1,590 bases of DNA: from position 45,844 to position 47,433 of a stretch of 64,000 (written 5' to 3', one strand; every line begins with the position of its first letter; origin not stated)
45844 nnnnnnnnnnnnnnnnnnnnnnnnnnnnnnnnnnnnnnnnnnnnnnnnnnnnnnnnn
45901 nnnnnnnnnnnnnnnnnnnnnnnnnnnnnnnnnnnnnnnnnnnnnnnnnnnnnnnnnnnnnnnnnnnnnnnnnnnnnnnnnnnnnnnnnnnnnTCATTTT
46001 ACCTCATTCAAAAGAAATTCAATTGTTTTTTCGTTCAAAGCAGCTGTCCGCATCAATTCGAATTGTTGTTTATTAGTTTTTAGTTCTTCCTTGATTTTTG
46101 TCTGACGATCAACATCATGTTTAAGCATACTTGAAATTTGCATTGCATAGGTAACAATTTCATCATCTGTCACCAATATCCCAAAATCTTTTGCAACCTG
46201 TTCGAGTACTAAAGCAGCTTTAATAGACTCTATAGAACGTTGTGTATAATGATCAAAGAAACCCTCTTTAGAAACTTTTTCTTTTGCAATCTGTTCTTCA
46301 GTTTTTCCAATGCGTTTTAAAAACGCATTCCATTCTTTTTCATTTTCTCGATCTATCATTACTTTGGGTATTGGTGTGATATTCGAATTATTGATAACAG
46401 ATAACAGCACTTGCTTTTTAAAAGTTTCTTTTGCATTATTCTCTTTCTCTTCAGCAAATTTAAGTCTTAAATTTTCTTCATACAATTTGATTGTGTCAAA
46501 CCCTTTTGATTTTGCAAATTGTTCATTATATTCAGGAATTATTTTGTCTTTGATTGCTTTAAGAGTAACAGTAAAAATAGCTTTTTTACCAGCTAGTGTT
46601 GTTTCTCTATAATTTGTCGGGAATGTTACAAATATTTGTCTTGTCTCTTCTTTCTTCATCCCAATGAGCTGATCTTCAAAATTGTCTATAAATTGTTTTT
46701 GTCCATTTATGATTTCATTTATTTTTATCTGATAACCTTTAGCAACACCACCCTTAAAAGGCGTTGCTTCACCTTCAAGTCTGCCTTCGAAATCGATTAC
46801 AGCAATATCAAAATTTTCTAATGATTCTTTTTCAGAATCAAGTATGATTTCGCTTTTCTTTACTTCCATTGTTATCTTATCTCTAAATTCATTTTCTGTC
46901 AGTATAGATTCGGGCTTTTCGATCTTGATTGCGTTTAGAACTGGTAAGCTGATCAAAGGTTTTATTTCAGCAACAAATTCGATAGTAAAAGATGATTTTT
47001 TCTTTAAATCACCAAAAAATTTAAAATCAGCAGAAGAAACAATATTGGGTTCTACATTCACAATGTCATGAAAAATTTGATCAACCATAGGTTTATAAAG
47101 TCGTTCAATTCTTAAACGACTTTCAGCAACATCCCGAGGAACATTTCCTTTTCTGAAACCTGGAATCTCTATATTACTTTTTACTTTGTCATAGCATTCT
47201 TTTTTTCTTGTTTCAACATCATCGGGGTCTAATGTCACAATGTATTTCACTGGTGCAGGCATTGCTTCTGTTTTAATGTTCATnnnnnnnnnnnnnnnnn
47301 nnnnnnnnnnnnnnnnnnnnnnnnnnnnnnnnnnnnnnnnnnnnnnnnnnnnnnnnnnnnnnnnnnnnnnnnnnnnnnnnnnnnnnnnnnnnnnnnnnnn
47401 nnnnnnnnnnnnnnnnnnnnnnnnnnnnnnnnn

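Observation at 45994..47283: Full-length trigger factor embedded in the replication module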

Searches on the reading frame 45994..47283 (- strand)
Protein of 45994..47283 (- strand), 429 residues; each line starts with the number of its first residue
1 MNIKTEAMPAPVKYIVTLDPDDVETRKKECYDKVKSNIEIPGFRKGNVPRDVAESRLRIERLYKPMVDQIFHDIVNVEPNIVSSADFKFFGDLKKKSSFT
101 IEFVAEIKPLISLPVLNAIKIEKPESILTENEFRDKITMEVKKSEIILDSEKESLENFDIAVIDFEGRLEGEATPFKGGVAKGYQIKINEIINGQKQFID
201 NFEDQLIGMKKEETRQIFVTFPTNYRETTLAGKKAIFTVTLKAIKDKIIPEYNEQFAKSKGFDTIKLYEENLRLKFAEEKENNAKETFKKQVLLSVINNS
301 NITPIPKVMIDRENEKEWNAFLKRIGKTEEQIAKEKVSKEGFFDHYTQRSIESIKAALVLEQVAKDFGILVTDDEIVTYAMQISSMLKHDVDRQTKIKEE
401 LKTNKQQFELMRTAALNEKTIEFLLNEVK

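Call 4: search_protein_families(library=pfam, proteins=[window:45994-47283:-], max_evalue=0.01)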
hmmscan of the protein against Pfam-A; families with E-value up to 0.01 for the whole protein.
window:45994-47283:- (429 aa): 3 families
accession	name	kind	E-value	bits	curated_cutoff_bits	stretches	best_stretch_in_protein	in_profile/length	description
PF05698.19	Trigger_C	-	1e-17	65.1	22.7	1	264-425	1-161/162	Bacterial trigger factor protein (TF) C-terminus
PF05697.18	Trigger_N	-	1.7e-17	64.5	22.2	1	1-137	1-141/144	Bacterial trigger factor protein (TF)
PF00254.34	FKBP_C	-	5.2e-12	46.4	21.1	1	153-242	3-94/94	FKBP-type peptidyl-prolyl cis-trans isomerase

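Call 5: search_protein_families(library=ncbifam, proteins=[window:45994-47283:-], max_evalue=0.01)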
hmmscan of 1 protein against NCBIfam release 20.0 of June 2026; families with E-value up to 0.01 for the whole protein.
window:45994-47283:- (429 aa): 1 family
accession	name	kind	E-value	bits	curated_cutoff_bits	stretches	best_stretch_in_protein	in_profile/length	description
TIGR00115.1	tig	equivalog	5e-71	239.7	180.2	1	12-425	3-410/410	trigger factor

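Call 6: search_protein_families(library=phrogs, proteins=[window:45994-47283:-], max_evalue=0.001)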
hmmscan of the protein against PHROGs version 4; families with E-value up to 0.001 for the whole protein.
window:45994-47283:- (429 aa): 1 family
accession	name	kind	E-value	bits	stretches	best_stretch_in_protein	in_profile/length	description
phrog_26774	-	unknown function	7.5e-41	141.2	1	15-429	16-420/435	-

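Call 7: search_dna_similar(query=window:45994-47283:-, collection=phages, mode=protein, max_rows=40)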
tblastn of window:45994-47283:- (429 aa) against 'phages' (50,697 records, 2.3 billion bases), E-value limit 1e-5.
Records with a match: 29; places in all: 30; records where one place covers at least 80% of the query: 21.
Best place of each record, by identity: <60% 29.
By first word of the organism name: Bacteriophage 22; Acinetobacter 2; Staphylococcus 1; Listeria 1; Enterococcus 1; Salmonella 1; Escherichia 1.
By host as written in the record: - 24; Staphylococcus aureus 1; Listeria monocytogenes 1; Enterococcus faecalis 1; Salmonella enterica subsp. enterica serovar Kentucky 1; Escherichia coli ATCC 25922 1.
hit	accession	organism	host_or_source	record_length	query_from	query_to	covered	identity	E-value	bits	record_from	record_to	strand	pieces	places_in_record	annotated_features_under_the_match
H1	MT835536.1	Bacteriophage sp.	human fecal samples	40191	12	429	97%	28.3%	2e-30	130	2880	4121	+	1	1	record has no annotation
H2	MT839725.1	Bacteriophage sp.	human fecal samples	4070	1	429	100%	27.6%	7e-29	125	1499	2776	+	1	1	record has no annotation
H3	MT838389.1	Bacteriophage sp.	human fecal samples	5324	12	393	89%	31.0%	9e-37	148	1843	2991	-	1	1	record has no annotation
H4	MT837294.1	Bacteriophage sp.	human fecal samples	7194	12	428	97%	28.3%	5e-31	132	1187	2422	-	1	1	record has no annotation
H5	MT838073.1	Bacteriophage sp.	human fecal samples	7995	12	429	97%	28.0%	2e-34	141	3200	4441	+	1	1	record has no annotation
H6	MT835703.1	Bacteriophage sp.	human fecal samples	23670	12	393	89%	30.3%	1e-34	142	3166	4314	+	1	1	record has no annotation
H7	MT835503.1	Bacteriophage sp.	human fecal samples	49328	1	377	88%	29.8%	3e-31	132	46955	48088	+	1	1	record has no annotation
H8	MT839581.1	Bacteriophage sp.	human fecal samples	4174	12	401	91%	28.6%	4e-30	129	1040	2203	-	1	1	record has no annotation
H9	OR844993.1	Staphylococcus phage SA 1306 Kay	Staphylococcus aureus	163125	16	376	84%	30.2%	7e-33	137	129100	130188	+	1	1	record has no annotation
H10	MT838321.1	Bacteriophage sp.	human fecal samples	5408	30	429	93%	27.1%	8e-29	125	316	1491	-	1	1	record has no annotation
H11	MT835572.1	Bacteriophage sp.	human fecal samples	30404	30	415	90%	28.0%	2e-27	121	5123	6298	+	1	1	record has no annotation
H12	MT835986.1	Bacteriophage sp.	human fecal samples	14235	12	393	89%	27.8%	1e-35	145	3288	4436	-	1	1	record has no annotation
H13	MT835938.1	Bacteriophage sp.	human fecal samples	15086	16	393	88%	28.0%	2e-25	115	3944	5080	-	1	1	record has no annotation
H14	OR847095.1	Listeria phage LM 4-11-1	Listeria monocytogenes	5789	17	391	87%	28.0%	2e-30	129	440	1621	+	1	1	record has no annotation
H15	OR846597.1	Enterococcus phage Efs 1-1-1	Enterococcus faecalis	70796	29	376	81%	29.6%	6e-29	125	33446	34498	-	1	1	record has no annotation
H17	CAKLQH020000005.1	Acinetobacter phage MD-2021a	not known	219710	1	429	100%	23.7%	5e-14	81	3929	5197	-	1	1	tig: trigger factor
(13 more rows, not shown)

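Call 14: find_homologous_proteins(query=window:45994-47283:-, max_evalue=1e-10)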
Query window:45994-47283:- (429 aa): 2781 proteins with E <= 1e-10 among 8000 candidates; the best 120 are listed.
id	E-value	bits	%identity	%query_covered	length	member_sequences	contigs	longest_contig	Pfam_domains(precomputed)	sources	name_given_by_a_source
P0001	1.5e-269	911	100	100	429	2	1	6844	PF00254.35,PF05697.19,PF05698.20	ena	-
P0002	2.3e-206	703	74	100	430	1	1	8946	PF00254.35,PF05697.19,PF05698.20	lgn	-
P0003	5.7e-204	696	74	100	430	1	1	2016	PF00254.35,PF05697.19,PF05698.20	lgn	-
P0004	1.3e-162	559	60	99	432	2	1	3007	PF00254.35,PF05697.19,PF05698.20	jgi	-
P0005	2.7e-153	529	58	100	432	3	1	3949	PF00254.35,PF05697.19,PF05698.20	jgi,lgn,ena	-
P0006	1.9e-150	519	58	100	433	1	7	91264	PF00254.35,PF05697.19,PF05698.20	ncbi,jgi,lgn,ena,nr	ncbi:MAG: trigger factor [Candidatus Nanoarchaeia archaeon]|jgi:trigger factor|nr:trigger factor [Ca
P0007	1.7e-149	516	56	100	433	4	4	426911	PF00254.35,PF05697.19,PF05698.20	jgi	jgi:trigger factor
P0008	2.0e-148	513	58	100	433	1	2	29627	PF00254.35,PF05697.19,PF05698.20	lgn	-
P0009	2.6e-148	512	57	100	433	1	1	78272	PF00254.35,PF05697.19,PF05698.20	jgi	jgi:trigger factor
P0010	2.6e-146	506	55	100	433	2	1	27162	PF00254.35,PF05697.19,PF05698.20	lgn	-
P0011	9.7e-145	501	54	100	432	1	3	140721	PF00254.35,PF05697.19,PF05698.20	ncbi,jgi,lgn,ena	jgi:trigger factor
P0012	1.5e-138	480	56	97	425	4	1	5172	PF00254.35,PF05697.19,PF05698.20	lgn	-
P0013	9.9e-137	474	53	100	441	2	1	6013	PF00254.35,PF05697.19,PF05698.20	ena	-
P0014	4.0e-136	472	54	100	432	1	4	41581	PF00254.35,PF05697.19,PF05698.20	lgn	-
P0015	2.4e-129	450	52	99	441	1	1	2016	PF00254.35,PF05697.19,PF05698.20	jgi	jgi:trigger factor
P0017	1.6e-124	434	49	99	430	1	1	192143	PF00254.35,PF05697.19,PF05698.20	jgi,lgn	jgi:trigger factor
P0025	1.1e-99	352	43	100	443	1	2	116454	PF00254.35,PF05697.19,PF05698.20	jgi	jgi:trigger factor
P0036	3.0e-44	170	31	97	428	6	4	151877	PF00254.35,PF05697.19,PF05698.20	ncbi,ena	-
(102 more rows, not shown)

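Call 15: find_related_loci(query=window:45994-47280:-, collection=viral_contigs, flank=10000)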
Query window:45994-47280:- (428 aa) in viral_contigs; peptide patterns used: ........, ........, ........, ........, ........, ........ (x = any residue, [..] = any of these).
2 stretches matched a pattern, but none encodes a relative of the query by tblastn (E <= 1e-3).

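Call 16: find_encoding_contigs(protein=P0007, flank=10000, max_places=2)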
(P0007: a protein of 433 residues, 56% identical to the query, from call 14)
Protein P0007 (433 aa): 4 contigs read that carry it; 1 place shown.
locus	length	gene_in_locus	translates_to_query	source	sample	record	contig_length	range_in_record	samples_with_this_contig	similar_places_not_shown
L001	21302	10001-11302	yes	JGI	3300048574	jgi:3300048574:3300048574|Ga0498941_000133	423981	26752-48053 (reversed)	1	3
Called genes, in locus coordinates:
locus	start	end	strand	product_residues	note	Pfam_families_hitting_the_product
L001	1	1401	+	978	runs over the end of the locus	-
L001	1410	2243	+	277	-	PF01370:Epimerase, PF16363:GDP_Man_Dehyd (weak), PF01370:Epimerase (weak)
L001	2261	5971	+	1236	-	PF00270:DEAD (faint), PF04851:ResIII, PF14890:Intein_splicing, PF00271:Helicase_C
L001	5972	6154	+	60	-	-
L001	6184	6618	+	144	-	-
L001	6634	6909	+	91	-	PF13223:DUF4031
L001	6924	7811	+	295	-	-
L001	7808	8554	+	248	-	PF01695:IstB_IS21 (weak)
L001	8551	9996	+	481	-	PF03796:DnaB_C, PF06745:ATPase, PF13481:AAA_25 (weak)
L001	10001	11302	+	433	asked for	PF05697:Trigger_N, PF00254:FKBP_C, PF05698:Trigger_C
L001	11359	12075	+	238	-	PF12705:PDDEXK_1, PF01930:Cas_Cas4 (weak)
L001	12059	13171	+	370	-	PF01807:Zn_ribbon_DnaG, PF13155:Toprim_2, PF13362:Toprim_3, PF13662:Toprim_4 (weak)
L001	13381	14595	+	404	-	-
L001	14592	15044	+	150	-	PF02357:NusG (faint), PF23284:KOW2_Spt5 (weak)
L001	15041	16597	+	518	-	PF00270:DEAD (faint), PF04851:ResIII (weak), PF13307:Helicase_C_2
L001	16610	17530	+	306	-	PF02739:5_3_exonuc_N, PF01367:5_3_exonuc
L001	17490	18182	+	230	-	PF00216:Bac_DNA_binding (faint)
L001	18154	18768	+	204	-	-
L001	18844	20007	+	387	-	-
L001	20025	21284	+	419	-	PF00154:RecA_N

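Call 17: find_encoding_contigs(protein=P0017, flank=10000, max_places=2)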
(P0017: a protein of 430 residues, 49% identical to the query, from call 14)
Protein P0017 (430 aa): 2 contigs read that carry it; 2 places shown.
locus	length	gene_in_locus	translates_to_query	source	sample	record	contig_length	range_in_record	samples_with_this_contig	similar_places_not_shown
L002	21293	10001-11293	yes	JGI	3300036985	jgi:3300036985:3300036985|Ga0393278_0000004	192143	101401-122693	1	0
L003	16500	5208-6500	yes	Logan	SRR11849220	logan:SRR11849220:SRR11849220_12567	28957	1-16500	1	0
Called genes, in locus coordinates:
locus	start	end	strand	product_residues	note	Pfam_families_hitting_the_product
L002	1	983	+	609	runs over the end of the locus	PF05443:ROS_MUCR (weak)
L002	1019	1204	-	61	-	-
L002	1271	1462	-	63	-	-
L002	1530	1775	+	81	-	-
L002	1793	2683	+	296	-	PF01073:3Beta_HSD, PF01370:Epimerase, PF04321:RmlD_sub_bind (weak), PF07993:NAD_binding_4 (faint), PF13460:NAD_binding_10, PF16363:GDP_Man_Dehyd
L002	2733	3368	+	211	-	-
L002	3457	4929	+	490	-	PF00270:DEAD, PF04851:ResIII, PF18766:SWI2_SNF2 (weak), PF00271:Helicase_C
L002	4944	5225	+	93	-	-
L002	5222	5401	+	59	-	-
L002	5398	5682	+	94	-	PF13223:DUF4031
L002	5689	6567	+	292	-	-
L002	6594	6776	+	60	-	PF09926:DUF2158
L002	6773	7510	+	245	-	PF01695:IstB_IS21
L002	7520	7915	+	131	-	-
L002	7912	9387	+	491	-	PF03796:DnaB_C, PF06745:ATPase, PF13481:AAA_25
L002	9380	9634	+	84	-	-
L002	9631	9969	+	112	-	-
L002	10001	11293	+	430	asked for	PF05697:Trigger_N, PF00254:FKBP_C, PF05698:Trigger_C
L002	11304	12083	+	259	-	PF12705:PDDEXK_1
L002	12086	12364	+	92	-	-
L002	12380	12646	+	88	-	-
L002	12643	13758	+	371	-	PF01807:Zn_ribbon_DnaG, PF13155:Toprim_2, PF13362:Toprim_3, PF13662:Toprim_4 (weak)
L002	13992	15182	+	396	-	-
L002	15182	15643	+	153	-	PF02357:NusG (weak)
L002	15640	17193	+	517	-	PF04851:ResIII, PF13307:Helicase_C_2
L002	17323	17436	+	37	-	-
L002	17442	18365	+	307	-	PF02739:5_3_exonuc_N, PF01367:5_3_exonuc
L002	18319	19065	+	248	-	PF00216:Bac_DNA_binding (faint)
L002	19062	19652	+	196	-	-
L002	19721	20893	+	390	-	-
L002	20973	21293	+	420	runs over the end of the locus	PF00154:RecA_N, PF08423:Rad51 (weak)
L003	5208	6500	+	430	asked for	PF05697:Trigger_N, PF00254:FKBP_C, PF05698:Trigger_C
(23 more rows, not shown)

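Call 18: find_encoding_contigs(protein=P0025, flank=10000, max_places=2)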
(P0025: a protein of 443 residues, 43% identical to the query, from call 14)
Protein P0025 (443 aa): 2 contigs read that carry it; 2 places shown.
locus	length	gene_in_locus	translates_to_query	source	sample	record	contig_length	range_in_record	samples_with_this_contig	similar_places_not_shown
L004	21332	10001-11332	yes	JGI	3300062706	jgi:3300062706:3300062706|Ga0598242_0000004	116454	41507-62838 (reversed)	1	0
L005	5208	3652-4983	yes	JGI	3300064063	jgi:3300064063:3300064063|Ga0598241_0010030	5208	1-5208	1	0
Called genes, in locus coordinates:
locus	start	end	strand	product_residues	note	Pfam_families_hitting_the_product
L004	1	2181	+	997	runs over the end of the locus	-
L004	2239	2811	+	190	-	-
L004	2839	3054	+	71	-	-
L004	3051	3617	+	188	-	-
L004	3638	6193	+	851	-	PF04851:ResIII, PF14890:Intein_splicing, PF00271:Helicase_C, PF16203:ERCC3_RAD25_C (weak)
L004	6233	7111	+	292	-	-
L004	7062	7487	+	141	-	-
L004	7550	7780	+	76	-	-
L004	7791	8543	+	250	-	PF01695:IstB_IS21, PF20720:nSTAND3 (weak)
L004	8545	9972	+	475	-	PF03796:DnaB_C, PF06745:ATPase (weak), PF13481:AAA_25 (weak)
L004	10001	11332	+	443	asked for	PF05697:Trigger_N, PF00254:FKBP_C, PF05698:Trigger_C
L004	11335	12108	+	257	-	PF12705:PDDEXK_1, PF01930:Cas_Cas4 (weak)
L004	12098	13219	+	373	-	PF01807:Zn_ribbon_DnaG, PF13155:Toprim_2, PF13362:Toprim_3 (weak)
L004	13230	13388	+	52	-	-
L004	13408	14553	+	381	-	-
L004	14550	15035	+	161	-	PF02357:NusG (faint)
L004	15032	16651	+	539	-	PF04851:ResIII (weak), PF06733:DEAD_2 (faint), PF13307:Helicase_C_2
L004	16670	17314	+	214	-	-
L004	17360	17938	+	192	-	-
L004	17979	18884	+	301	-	PF02739:5_3_exonuc_N, PF01367:5_3_exonuc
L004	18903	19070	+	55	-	-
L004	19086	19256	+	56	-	-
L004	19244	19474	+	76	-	-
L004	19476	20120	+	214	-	PF00216:Bac_DNA_binding (faint)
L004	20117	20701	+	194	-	-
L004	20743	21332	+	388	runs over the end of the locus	PF08804:gp32 (weak)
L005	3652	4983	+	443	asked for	PF05697:Trigger_N, PF00254:FKBP_C, PF05698:Trigger_C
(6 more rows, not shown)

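Call 29: search_solved_structures(query=window:45994-47280:-, max_evalue=0.001, show_alignments=3)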
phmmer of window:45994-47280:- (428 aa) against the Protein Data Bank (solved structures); distinct sequences matched with E-value up to 0.001: 12.
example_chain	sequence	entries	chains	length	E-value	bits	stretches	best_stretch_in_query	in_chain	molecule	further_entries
1w26_A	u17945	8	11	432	2e-27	99.5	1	13-426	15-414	TRIGGER FACTOR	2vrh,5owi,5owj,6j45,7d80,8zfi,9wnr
2mlx_A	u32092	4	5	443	2.2e-27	99.4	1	13-426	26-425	Trigger factor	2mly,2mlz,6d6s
8p7x_X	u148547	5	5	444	4.5e-21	78.6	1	23-419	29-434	Trigger factor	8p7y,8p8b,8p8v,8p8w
1t11_A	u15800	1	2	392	1.2e-17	67.3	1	32-345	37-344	Trigger factor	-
1l1p_A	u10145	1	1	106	7.2e-10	41.7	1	153-251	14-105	trigger factor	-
1hxv_A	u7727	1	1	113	1e-09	41.2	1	143-244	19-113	TRIGGER FACTOR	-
5zr0_A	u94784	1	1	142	1.6e-09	40.5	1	153-251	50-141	Maltose-binding periplasmic protein,Trigger factor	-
3gty_X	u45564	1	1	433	2e-09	40.2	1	31-428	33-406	Trigger factor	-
6j0a_Q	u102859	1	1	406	2.7e-09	39.8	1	32-427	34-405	Trigger factor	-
3gu0_A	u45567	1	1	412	3e-09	39.6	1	31-427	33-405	Trigger factor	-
1w2b_5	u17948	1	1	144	1e-06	31.3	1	13-129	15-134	TRIGGER FACTOR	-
2nsa_A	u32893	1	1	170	0.00019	23.9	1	261-427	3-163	Trigger factor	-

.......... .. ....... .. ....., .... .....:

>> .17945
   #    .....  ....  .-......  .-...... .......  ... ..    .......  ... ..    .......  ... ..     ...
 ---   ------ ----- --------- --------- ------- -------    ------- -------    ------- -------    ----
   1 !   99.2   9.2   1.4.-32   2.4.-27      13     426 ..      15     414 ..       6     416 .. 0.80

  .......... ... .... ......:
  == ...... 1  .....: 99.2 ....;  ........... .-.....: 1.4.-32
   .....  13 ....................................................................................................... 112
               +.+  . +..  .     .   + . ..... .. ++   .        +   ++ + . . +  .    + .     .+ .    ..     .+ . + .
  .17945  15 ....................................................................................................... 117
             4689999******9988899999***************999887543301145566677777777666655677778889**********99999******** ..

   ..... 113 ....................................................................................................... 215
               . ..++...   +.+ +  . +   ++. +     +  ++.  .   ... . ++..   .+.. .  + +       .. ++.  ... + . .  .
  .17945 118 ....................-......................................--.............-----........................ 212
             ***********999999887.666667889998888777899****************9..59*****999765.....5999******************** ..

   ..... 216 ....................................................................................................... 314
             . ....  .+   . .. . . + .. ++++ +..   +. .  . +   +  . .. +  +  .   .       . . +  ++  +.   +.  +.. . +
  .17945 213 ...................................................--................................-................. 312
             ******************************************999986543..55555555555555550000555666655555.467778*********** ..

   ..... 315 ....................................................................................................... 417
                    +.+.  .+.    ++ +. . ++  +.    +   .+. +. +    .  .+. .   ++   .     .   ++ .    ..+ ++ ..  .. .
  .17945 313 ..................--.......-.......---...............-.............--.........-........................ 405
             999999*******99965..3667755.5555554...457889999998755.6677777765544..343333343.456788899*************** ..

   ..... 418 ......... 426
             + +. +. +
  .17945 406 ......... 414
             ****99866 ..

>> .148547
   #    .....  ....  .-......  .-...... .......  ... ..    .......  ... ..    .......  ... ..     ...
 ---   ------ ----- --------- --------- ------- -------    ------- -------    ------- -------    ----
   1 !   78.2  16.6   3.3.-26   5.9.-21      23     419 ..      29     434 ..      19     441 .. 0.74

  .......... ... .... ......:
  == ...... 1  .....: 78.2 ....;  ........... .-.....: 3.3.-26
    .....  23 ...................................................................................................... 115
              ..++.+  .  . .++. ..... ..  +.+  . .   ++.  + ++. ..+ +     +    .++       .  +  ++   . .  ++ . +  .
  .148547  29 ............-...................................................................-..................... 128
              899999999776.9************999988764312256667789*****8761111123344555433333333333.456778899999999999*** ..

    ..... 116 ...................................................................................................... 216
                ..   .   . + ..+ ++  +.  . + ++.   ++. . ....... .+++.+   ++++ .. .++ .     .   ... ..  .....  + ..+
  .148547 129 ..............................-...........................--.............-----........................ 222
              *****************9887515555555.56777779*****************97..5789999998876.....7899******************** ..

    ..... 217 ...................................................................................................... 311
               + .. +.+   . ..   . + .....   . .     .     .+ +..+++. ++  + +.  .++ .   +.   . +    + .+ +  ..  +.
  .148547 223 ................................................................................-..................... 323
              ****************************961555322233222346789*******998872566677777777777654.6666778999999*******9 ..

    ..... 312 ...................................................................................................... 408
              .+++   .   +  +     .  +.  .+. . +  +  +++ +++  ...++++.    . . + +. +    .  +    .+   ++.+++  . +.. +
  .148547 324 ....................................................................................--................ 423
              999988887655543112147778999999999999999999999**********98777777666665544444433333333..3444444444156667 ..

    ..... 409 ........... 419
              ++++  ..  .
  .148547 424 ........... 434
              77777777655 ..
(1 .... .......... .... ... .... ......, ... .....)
